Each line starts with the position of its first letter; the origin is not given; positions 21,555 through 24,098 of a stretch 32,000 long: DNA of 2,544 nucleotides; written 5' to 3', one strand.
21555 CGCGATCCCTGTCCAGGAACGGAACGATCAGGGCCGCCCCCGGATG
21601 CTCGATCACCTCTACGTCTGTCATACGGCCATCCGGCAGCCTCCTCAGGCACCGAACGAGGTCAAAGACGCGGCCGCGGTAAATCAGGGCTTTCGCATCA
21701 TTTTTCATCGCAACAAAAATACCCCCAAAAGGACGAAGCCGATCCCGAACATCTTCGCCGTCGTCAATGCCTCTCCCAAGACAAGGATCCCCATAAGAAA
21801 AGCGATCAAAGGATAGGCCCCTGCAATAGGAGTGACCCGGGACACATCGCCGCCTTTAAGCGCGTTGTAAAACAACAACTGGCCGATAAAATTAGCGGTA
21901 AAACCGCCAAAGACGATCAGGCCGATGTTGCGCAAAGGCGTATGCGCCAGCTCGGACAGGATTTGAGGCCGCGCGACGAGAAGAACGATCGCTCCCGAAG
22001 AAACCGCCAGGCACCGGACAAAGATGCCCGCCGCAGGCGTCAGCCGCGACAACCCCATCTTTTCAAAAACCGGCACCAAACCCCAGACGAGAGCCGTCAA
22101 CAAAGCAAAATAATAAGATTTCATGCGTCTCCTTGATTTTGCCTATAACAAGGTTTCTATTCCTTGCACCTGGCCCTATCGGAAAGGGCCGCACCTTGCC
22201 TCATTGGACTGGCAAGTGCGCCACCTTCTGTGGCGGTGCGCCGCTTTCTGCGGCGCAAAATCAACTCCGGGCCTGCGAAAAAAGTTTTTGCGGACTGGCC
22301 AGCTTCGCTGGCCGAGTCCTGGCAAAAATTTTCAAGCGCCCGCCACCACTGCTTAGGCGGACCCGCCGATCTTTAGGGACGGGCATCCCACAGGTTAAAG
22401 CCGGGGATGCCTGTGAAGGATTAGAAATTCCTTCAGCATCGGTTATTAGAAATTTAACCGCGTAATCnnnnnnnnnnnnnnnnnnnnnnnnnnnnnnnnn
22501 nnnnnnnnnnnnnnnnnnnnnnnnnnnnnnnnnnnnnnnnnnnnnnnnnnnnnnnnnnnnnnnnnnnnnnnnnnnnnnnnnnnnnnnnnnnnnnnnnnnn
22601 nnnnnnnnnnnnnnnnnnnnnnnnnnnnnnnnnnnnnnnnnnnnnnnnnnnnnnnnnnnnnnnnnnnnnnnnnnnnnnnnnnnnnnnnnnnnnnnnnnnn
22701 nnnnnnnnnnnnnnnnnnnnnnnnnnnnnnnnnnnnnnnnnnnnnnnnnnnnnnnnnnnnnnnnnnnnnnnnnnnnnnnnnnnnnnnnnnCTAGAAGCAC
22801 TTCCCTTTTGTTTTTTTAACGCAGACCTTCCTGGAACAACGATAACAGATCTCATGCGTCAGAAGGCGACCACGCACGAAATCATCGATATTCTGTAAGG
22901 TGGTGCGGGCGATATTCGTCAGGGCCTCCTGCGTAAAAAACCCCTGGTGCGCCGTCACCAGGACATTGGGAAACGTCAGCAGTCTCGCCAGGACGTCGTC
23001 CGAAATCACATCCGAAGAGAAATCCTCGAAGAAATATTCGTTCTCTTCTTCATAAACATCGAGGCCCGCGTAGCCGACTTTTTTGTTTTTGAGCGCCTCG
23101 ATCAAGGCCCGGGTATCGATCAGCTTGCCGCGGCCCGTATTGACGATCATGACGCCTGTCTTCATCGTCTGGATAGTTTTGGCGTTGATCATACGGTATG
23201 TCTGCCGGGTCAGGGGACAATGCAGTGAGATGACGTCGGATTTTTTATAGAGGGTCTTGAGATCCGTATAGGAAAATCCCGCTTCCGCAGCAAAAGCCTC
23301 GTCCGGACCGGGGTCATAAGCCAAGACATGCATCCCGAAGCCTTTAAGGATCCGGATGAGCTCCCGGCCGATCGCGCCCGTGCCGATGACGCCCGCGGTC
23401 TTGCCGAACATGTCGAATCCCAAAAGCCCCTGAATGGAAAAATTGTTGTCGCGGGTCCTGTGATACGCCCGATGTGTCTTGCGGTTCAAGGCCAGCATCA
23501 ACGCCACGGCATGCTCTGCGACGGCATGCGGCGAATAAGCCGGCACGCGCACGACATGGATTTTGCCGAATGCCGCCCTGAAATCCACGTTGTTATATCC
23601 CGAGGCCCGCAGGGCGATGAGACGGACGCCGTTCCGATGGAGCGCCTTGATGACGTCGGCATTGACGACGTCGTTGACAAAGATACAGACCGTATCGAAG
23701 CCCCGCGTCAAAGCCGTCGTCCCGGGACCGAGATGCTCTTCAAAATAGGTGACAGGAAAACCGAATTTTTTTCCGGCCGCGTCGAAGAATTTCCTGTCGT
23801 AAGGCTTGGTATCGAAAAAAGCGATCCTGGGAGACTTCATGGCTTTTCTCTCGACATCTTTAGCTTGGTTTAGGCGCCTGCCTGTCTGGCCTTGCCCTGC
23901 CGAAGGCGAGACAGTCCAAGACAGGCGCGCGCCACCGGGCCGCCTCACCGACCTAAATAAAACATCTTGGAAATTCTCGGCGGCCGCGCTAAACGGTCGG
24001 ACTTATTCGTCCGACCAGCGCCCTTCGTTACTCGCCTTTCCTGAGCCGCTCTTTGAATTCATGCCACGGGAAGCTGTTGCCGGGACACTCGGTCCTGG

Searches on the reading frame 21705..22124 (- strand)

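Call 11: search_protein_families(library=ncbifam, proteins=[window:21705-22124:-])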
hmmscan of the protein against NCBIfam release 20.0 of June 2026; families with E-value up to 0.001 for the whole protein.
window:21705-22124:- (139 aa): 3 families
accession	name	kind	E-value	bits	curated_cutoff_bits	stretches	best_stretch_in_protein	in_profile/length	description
TIGR00950.1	2A78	equivalog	6e-11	42.3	230.2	1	6-135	132-263/264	carboxylate/amino acid/amine transporter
NF008523.0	PRK11453.1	equivalog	4.2e-05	23.3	472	1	4-138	6-130/299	O-acetylserine/cysteine exporter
TIGR03340.1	phn_DUF6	hypoth_equivalog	4.5e-05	23.3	288.15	1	67-138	63-133/281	phosphonate utilization associated putative membrane protein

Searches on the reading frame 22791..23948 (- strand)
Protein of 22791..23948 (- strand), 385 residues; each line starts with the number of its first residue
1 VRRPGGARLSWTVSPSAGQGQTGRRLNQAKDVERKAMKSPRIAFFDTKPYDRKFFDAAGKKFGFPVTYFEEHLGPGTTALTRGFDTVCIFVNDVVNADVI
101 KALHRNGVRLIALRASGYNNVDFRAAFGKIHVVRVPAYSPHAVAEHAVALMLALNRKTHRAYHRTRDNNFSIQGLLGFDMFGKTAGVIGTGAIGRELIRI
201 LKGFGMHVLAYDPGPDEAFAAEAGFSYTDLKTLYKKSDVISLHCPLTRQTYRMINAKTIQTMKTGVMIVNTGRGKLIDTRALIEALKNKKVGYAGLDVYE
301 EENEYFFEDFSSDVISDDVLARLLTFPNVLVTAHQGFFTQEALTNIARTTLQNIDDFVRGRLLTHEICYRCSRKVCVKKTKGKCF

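Call 11: search_protein_families(library=ncbifam, proteins=[window:22791-23948:-])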
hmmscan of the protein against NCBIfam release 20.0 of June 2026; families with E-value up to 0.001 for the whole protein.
window:22791-23948:- (385 aa): 24 families
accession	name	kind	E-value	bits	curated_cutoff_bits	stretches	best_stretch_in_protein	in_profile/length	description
NF000492.1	vanH_gen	exception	2e-69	234.1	540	1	45-358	4-311/312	D-lactate dehydrogenase VanH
TIGR01327.1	PGDH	equivalog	3.2e-58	197.8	454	1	84-367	41-310/525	phosphoglycerate dehydrogenase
NF000371.1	vanH_Agroup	exception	1.1e-55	189.1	700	1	88-360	50-318/322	VanH-A/VanH-Pt family D-lactate dehydrogenase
NF000128.1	vanH-Sc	exception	2.2e-53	181.6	650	1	41-357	20-330/337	D-lactate dehydrogenase VanH-Sc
NF000004.1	vanH-D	exception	8.9e-53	179.5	550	1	54-359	19-318/323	D-lactate dehydrogenase VanH-D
NF006374.0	PRK08605.1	subfamily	6.1e-52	176.7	356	1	45-354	7-318/332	D-lactate dehydrogenase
NF009127.0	PRK12480.1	equivalog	8.6e-52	176.1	579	1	41-351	3-313/330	D-lactate dehydrogenase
NF000112.1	vanH-Amyco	exception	8.9e-52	176.4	625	1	55-357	43-339/348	VanH-AOV family D-lactate dehydrogenase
NF009714.1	PRK13243.1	equivalog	1.3e-50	172.6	455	1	82-362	44-317/332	glyoxylate reductase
NF000151.1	vanH-Ac1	exception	3.4e-50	171.3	750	1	54-360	49-350/351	D-lactate dehydrogenase VanH-Ac1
NF005387.0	PRK06932.1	equivalog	1.4e-46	158.9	492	1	81-359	40-311/314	2-hydroxyacid dehydrogenase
NF005069.0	PRK06487.1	equivalog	6.1e-43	147.1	448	1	90-361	53-314/320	2-hydroxyacid dehydrogenase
NF006263.0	PRK08410.1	equivalog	7.5e-42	143.8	389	1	82-360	39-309/311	D-2-hydroxyacid dehydrogenase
NF008759.0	PRK11790.1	equivalog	2.5e-37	128.5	404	1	95-358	66-317/410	phosphoglycerate dehydrogenase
NF005750.0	PRK07574.1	equivalog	2.1e-33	115.9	329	1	116-298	123-310/386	NAD-dependent formate dehydrogenase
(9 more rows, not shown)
